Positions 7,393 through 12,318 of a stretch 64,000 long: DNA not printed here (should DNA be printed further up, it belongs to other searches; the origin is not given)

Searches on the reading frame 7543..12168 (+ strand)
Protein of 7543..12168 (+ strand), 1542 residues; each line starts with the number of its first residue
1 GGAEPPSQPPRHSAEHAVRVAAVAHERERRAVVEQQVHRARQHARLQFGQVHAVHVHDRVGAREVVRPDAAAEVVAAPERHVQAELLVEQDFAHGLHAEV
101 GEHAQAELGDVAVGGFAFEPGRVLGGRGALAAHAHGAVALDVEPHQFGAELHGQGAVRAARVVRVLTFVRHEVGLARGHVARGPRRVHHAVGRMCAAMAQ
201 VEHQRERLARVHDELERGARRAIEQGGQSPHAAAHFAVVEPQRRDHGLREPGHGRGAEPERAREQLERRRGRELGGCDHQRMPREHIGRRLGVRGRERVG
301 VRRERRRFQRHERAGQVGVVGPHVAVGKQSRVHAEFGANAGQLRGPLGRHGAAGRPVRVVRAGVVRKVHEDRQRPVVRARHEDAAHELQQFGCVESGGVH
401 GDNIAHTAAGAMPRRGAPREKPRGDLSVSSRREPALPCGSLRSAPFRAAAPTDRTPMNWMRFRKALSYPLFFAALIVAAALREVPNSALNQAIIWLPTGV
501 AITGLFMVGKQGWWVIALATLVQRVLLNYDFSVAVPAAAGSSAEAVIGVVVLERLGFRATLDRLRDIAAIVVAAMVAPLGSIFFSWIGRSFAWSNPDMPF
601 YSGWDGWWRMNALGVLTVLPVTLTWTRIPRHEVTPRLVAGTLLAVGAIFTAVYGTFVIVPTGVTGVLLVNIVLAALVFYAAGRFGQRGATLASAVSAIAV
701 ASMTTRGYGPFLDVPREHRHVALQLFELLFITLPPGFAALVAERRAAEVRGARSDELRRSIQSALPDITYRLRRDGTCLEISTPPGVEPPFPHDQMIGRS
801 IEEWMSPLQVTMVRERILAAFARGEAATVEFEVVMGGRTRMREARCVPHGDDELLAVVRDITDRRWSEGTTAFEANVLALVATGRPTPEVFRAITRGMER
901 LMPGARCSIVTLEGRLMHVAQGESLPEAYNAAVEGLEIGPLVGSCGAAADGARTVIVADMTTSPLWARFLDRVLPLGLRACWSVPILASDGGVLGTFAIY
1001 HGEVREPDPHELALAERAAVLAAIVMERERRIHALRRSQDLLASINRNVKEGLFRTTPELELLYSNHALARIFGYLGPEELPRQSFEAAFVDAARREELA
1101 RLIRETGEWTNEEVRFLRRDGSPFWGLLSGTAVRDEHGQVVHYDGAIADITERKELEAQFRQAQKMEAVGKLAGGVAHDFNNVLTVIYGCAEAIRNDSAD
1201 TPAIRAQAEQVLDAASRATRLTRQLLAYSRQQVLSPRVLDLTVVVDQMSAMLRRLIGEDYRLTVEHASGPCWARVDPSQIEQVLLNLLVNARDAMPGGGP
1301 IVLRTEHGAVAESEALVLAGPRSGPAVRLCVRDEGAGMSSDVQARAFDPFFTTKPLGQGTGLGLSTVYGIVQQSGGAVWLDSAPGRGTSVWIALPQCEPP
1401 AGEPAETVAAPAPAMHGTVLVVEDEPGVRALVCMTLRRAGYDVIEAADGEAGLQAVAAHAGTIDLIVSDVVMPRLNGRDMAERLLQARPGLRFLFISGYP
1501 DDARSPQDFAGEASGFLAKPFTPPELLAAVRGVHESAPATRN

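Call 74: search_protein_families(library=pfam, proteins=[window:7543-12168:+], max_evalue=0.00001)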
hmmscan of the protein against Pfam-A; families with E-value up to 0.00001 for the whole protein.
window:7543-12168:+ (1542 aa): 9 families
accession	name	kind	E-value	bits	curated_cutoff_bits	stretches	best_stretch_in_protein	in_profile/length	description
PF02518.31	HATPase_c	-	3.2e-20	73.1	26.4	1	1276-1396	2-109/111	Histidine kinase-, DNA gyrase B-, and HSP90-like ATPase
PF00072.30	Response_reg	-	3.6e-19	69.4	30.2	1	1419-1531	1-111/111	Response regulator receiver domain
PF05231.19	MASE1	-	7.6e-16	58.5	29.8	1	489-745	26-299/299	MASE1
PF00989.32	PAS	-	6.9e-14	52.3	22.6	1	1048-1150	9-113/113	PAS fold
PF13426.13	PAS_9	-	1.2e-12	48.4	27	1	1054-1152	5-103/103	PAS domain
PF13185.12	GAF_2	-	1.9e-12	48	28.6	1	888-1027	5-136/136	GAF domain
PF08448.16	PAS_4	-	8.6e-10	39.3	23.1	0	791-865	30-109/110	PAS fold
PF08447.18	PAS_3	-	3.4e-07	30.9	25.6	1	1064-1146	3-88/89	PAS fold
PF00512.31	HisKA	-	4.4e-07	30.3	26.9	1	1170-1231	3-63/66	His Kinase A (phospho-acceptor) domain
